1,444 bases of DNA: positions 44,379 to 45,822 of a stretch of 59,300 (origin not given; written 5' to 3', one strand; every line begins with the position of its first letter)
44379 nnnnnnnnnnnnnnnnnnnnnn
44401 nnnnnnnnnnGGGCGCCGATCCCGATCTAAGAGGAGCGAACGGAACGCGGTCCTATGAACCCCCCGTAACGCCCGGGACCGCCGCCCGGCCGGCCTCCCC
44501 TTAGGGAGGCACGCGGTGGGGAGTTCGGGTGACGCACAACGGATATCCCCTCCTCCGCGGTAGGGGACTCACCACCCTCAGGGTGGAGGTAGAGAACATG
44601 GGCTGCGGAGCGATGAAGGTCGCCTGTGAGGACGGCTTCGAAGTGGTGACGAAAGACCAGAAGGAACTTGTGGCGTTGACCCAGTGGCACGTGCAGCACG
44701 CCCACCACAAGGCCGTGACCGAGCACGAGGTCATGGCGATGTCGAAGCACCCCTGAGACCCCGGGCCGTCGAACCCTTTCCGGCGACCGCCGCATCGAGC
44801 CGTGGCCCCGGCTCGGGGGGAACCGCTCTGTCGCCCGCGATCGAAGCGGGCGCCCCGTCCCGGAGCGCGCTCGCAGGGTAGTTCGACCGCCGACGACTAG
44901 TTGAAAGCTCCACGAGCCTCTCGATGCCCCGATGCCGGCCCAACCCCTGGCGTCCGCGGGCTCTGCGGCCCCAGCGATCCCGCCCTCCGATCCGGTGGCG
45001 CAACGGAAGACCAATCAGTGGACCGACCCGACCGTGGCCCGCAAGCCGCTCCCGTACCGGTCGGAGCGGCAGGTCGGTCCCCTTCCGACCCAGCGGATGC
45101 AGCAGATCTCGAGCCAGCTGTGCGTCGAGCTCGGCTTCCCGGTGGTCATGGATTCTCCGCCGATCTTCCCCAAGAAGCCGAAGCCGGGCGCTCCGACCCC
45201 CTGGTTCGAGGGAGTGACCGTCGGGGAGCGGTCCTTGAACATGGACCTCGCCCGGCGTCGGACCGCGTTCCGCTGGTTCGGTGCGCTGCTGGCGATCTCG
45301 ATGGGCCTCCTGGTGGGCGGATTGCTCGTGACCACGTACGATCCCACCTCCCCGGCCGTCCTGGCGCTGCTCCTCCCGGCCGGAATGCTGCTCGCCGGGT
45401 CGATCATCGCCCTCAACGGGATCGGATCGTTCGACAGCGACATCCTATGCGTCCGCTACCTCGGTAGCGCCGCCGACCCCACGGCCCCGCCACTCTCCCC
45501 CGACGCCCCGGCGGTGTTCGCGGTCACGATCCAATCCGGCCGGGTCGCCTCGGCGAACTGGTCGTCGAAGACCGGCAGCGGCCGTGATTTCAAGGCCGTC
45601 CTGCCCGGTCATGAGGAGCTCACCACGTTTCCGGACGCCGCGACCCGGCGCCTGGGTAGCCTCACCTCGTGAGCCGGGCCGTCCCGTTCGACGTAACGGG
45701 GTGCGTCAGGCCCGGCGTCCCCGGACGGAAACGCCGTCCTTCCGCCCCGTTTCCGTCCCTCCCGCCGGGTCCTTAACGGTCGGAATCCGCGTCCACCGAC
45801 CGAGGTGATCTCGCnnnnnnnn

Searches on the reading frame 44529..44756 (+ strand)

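Call 17: search_protein_families(library=pfam, proteins=[window:44529-44756:+], max_evalue=0.1)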
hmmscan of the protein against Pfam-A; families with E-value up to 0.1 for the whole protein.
window:44529-44756:+ (75 aa): 1 family
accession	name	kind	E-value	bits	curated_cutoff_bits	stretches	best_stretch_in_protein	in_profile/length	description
PF06348.16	DUF1059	-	0.014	16.1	21.1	1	26-68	6-47/56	Protein of unknown function (DUF1059)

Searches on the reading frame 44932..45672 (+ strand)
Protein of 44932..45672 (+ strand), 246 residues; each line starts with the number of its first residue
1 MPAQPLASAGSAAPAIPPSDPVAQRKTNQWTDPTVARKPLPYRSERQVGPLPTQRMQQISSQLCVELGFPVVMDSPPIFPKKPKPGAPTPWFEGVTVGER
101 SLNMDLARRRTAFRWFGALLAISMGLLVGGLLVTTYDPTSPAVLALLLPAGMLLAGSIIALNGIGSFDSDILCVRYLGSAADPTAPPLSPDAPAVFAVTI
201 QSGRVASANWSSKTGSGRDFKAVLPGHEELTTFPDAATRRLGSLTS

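Call 17: search_protein_families(library=pfam, proteins=[window:44932-45672:+], max_evalue=0.1)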
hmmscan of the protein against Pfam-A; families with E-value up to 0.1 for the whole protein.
window:44932-45672:+ (246 aa): 1 family
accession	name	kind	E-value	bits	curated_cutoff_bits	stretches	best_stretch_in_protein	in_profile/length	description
PF10166.14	DUF2368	-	0.012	15.7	25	1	99-154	40-91/134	Uncharacterised conserved protein (DUF2368)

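Call 71: search_protein_families(library=ncbifam, proteins=[window:44932-45672:+], max_evalue=0.01)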
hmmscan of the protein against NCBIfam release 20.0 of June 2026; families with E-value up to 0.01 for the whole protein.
window:44932-45672:+ (246 aa): 0 families
